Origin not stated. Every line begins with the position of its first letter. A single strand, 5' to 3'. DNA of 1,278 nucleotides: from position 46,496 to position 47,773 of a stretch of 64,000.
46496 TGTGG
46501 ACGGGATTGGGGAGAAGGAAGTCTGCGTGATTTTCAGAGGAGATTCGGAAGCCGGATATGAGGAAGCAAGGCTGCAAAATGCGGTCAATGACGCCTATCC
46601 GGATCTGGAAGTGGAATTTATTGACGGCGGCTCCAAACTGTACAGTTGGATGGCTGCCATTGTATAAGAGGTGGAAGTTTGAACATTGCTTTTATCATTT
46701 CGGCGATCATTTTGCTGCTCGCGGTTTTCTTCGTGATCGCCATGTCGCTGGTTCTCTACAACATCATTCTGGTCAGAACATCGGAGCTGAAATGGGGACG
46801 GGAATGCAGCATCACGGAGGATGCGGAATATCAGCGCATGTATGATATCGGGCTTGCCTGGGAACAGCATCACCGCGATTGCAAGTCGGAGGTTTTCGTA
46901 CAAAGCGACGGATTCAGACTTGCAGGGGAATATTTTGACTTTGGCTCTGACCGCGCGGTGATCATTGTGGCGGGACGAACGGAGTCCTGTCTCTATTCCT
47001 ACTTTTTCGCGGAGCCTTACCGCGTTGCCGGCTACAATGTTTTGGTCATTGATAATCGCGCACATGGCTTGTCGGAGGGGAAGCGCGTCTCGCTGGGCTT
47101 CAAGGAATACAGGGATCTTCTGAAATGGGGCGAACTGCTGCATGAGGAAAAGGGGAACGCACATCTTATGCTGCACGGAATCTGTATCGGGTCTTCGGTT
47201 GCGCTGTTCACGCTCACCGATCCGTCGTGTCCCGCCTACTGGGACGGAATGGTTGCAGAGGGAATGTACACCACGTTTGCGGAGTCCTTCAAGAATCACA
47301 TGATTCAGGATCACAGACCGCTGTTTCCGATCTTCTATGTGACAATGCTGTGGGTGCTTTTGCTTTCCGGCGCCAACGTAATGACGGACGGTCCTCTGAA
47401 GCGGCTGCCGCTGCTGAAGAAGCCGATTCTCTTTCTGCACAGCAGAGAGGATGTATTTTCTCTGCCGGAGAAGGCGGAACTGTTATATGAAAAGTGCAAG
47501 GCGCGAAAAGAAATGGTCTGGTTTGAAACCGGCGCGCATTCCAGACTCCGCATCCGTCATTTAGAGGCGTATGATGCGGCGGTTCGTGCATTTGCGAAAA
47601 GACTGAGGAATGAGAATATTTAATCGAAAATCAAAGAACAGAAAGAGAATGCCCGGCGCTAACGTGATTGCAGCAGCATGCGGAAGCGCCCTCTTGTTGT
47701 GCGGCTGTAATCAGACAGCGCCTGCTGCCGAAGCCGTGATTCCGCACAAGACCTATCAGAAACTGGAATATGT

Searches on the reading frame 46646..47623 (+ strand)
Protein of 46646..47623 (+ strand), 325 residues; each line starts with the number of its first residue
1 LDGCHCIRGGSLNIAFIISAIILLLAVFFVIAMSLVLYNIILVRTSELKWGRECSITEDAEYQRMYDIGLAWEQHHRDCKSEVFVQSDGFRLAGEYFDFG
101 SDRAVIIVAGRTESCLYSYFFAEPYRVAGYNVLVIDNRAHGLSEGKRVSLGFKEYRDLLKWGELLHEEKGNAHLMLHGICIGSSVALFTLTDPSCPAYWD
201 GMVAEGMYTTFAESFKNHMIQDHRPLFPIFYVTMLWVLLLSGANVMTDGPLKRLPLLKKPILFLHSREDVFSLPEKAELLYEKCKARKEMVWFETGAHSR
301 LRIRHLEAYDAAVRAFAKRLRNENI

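Call 17: search_protein_families(library=pfam, proteins=[window:46646-47623:+], max_evalue=0.01)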
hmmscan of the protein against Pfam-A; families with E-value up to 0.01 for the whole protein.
window:46646-47623:+ (325 aa): 2 families
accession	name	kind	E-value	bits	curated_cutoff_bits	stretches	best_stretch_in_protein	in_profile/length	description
PF12146.15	Hydrolase_4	-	3.6e-13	49.8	27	2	102-205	4-107/239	Serine aminopeptidase, S33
PF00561.26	Abhydrolase_1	-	9.4e-05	22.6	25.8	1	104-188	2-85/245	alpha/beta hydrolase fold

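Call 22: search_solved_structures(query=window:46646-47623:+, max_evalue=0.01, show_alignments=2)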
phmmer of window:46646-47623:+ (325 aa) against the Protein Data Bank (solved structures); distinct sequences matched with E-value up to 0.01: 4.
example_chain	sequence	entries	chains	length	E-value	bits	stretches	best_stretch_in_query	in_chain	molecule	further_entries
5g59_A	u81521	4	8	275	8e-11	45.1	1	84-319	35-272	ESTERASE | Uncharacterized protein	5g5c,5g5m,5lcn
4fbl_A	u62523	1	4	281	0.00046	22.9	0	253-299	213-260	LipS lipolytic enzyme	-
4fbm_A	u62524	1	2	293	0.00049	22.9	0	253-299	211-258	LipS lipolytic enzyme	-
11ts_A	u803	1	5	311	0.0039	19.9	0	74-144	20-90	alpha/beta-hydrolase macrolide esterase EstT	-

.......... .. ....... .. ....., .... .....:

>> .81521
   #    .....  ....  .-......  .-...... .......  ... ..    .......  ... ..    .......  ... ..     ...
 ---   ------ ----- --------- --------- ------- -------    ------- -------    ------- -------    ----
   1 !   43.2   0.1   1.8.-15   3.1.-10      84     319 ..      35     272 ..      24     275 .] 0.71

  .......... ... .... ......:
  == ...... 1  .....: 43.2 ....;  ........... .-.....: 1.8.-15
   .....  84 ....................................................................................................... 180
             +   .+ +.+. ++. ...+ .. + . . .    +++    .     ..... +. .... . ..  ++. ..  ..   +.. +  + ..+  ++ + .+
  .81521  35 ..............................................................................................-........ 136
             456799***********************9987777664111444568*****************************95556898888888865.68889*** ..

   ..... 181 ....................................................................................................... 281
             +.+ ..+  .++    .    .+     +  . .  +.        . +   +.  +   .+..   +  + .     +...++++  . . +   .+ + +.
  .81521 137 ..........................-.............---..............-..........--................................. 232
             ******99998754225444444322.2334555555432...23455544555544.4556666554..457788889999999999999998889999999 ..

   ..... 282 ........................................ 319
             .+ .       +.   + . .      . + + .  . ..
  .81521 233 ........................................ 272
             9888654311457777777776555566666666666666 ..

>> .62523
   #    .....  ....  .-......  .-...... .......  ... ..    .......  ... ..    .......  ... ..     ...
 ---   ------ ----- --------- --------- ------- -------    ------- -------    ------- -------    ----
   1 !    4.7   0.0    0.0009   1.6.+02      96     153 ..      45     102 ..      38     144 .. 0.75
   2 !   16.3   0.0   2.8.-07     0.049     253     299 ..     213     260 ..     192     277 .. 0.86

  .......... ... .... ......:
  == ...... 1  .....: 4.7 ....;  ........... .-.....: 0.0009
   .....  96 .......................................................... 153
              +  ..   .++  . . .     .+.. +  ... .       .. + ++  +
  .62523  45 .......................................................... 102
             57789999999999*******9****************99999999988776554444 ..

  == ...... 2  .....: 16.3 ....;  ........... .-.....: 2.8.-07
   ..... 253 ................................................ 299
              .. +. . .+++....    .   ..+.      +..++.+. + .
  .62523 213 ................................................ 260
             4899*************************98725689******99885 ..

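Call 36: search_protein_families(library=ncbifam, proteins=[window:46646-47623:+], max_evalue=0.01)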
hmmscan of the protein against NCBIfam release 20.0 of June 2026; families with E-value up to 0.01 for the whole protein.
window:46646-47623:+ (325 aa): 4 families
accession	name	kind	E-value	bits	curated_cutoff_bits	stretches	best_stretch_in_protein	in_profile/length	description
TIGR01607.1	PST-A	paralog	9.7e-05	21.6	218.25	0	258-291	270-304/332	Plasmodium subtelomeric family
NF047920.1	lactonase_UilS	equivalog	0.00035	20.4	400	0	244-298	206-260/285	UilS family quorum-quenching N-acyl-homoserine lactonase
NF052543.1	PhlpBipLPA4030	equivalog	0.00037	19.8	450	1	57-160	25-129/312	phospholipase BipL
NF008019.0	PRK10749.1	equivalog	0.0017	17.4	362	1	100-144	52-96/335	lysophospholipase L2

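Call 40: find_homologous_proteins(query=window:46646-47623:+)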
Query window:46646-47623:+ (325 aa): 1001 proteins with E <= 0.001 among 3044 candidates; the best 120 are listed.
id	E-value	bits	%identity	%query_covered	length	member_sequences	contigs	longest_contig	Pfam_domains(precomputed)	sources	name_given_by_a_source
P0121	3.0e-211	719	100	97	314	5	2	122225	PF12146.16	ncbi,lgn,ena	-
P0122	1.6e-134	467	64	94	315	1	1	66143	PF00561.27,PF12146.16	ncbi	-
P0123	4.8e-134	465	63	94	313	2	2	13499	PF00561.27,PF12146.16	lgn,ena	-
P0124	2.8e-133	462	64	91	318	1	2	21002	PF00561.27,PF12146.16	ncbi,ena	-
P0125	2.7e-132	459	66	89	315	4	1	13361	PF00561.27,PF12146.16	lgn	-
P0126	4.5e-129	449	64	95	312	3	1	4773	PF00561.27,PF12146.16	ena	-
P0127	5.6e-129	448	66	87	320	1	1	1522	PF00561.27,PF12146.16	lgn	-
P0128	2.4e-128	446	66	88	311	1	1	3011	PF00561.27,PF12146.16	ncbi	-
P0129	3.6e-128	446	66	89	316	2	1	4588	PF00561.27,PF12146.16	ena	-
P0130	5.9e-128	445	64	88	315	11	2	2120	PF00561.27,PF12146.16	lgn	-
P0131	9.3e-128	444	65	89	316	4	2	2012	PF00561.27,PF12146.16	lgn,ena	-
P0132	1.8e-126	440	63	93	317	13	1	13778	PF12697.14,PF00561.27,PF12146.16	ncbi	-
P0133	5.0e-126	439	63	93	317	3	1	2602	PF12697.14,PF00561.27,PF12146.16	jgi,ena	-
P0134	5.1e-126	439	60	94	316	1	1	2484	PF00561.27,PF12146.16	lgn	-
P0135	6.7e-126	438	61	93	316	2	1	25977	PF00561.27,PF12146.16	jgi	-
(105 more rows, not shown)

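Call 41: find_encoding_contigs(protein=P0121, flank=1000, max_places=4)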
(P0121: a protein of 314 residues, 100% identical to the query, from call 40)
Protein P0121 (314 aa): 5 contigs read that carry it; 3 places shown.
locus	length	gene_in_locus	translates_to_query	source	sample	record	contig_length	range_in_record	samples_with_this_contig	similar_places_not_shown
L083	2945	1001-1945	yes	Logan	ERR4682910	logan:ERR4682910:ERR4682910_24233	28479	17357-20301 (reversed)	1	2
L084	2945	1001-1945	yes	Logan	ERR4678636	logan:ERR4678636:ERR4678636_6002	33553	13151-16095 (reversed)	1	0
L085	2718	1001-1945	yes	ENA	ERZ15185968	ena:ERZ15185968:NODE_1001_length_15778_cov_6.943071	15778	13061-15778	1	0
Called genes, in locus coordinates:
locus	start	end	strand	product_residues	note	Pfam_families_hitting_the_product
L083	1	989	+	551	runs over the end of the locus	PF02734:Dak2, PF21645:FakA-like_M, PF13684:FakA-like_C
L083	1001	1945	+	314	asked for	PF12146:Hydrolase_4 (weak)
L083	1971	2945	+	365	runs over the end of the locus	PF25975:CzcB_C (weak)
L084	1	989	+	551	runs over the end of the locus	PF02734:Dak2, PF21645:FakA-like_M, PF13684:FakA-like_C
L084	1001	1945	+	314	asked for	PF12146:Hydrolase_4 (weak)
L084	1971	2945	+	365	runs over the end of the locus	PF25975:CzcB_C (weak)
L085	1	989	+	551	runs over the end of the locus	PF02734:Dak2, PF21645:FakA-like_M, PF13684:FakA-like_C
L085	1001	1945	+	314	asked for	PF12146:Hydrolase_4 (weak)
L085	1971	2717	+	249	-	?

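Call 57: predict_structure(alignment_id=A2)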
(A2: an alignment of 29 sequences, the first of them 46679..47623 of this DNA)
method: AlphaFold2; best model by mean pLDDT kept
length: 314 residues; sequences in the alignment: 29
mean_pLDDT: 93.8   pTM: 0.90
mean pLDDT of the five models: 93.8, 87.4, 87.2, 82.6, 82.0
residues with pLDDT >= 90: 237; 70-90: 76; 50-70: 1; < 50: 0
segments of 3 or more residues with pLDDT < 50: none
pLDDT, mean of each block of 10 residues (from residue 1): 88 88 88 85 90 96 98 96 98 94 91 98 92 88 95 98 96 97 98 96 94 91 91 91 98 97 97 98 93 98 97 78
secondary structure, 60 per line:
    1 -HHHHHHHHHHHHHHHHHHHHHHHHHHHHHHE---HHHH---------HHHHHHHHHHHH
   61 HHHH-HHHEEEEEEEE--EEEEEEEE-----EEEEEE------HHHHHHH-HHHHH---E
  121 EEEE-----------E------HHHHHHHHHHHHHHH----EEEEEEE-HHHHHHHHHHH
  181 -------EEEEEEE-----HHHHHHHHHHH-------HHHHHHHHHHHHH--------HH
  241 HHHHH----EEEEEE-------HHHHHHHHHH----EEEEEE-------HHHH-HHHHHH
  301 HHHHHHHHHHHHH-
elements in order: H2-31 H36-39 H49-64 E69-76 E79-86 E92-97 H104-110 H112-116 E120-124 H143-157 E162-168 H170-180 E188-194 H200-210 H218-230 H239-245 E250-255 H263-272 E277-282 H290-293 H295-313

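Call 59: fold_search(model_id=the predicted structure, library=pdb)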
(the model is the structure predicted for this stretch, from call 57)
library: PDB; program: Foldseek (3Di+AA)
matches with E <= 10: 1861; with E <= 0.001: 1488
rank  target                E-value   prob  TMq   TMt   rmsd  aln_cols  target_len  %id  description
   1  5g59                  7.7e-17  1.00  0.67  0.77   6.5       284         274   23  Structure of the Pyrococcus Furiosus Esterase Pf2001 with space group P3121 (released 2017-06-21)
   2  5lcn_A                6.2e-16  1.00  0.64  0.75   3.9       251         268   25  STRUCTURE OF THE PYROCOCCUS FURIOSUS ESTERASE PF2001 WITH SPACE GROUP P212121 (released 2017-08-02)
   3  5lcn_B                7.4e-16  1.00  0.63  0.75   4.6       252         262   24  STRUCTURE OF THE PYROCOCCUS FURIOSUS ESTERASE PF2001 WITH SPACE GROUP P212121 (released 2017-08-02)
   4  5lcn_D                9.5e-16  1.00  0.64  0.74   4.1       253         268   25  STRUCTURE OF THE PYROCOCCUS FURIOSUS ESTERASE PF2001 WITH SPACE GROUP P212121 (released 2017-08-02)
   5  5g5m_B                1.1e-15  1.00  0.63  0.76   4.8       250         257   25  Structure of the Pyrococcus Furiosus Esterase Pf2001 with space group P21 (released 2017-06-21)
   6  5g5m_A                2.8e-15  1.00  0.60  0.73   5.6       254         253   24  Structure of the Pyrococcus Furiosus Esterase Pf2001 with space group P21 (released 2017-06-21)
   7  5lcn_C                4.6e-15  1.00  0.61  0.72   4.5       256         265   25  STRUCTURE OF THE PYROCOCCUS FURIOSUS ESTERASE PF2001 WITH SPACE GROUP P212121 (released 2017-08-02)
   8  5g5c                  5.0e-14  1.00  0.60  0.72   4.5       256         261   25  Structure of the Pyrococcus furiosus Esterase Pf2001 with space group C2221 (released 2017-06-21)
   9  4hxg_H                1.0e-12  1.00  0.56  0.31   5.0       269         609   19  Pyrococcus horikoshii acylaminoacyl peptidase (orthorhombic crystal form) (released 2013-05-08)
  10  2ocg                  1.5e-12  1.00  0.55  0.67   6.5       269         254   18  Crystal structure of human valacyclovir hydrolase (released 2008-02-05)
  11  4hxg_K                1.6e-12  1.00  0.52  0.28   5.2       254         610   18  Pyrococcus horikoshii acylaminoacyl peptidase (orthorhombic crystal form) (released 2013-05-08)
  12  7l50_B                1.7e-12  1.00  0.60  0.65   5.8       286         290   18  Crystal structure of human monoacylglycerol lipase in complex with compound 4f (released 2021-08-11)
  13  6ax1_B                1.8e-12  1.00  0.58  0.63   7.3       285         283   19  Structure of human monoacylglycerol lipase bound to a covalent inhibitor (released 2017-12-27)
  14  7l4u_A                1.9e-12  1.00  0.56  0.61   6.6       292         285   18  Crystal structure of human monoacylglycerol lipase in complex with compound 1h (released 2021-08-11)
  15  7l50_D                2.3e-12  1.00  0.59  0.64   6.5       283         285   19  Crystal structure of human monoacylglycerol lipase in complex with compound 4f (released 2021-08-11)
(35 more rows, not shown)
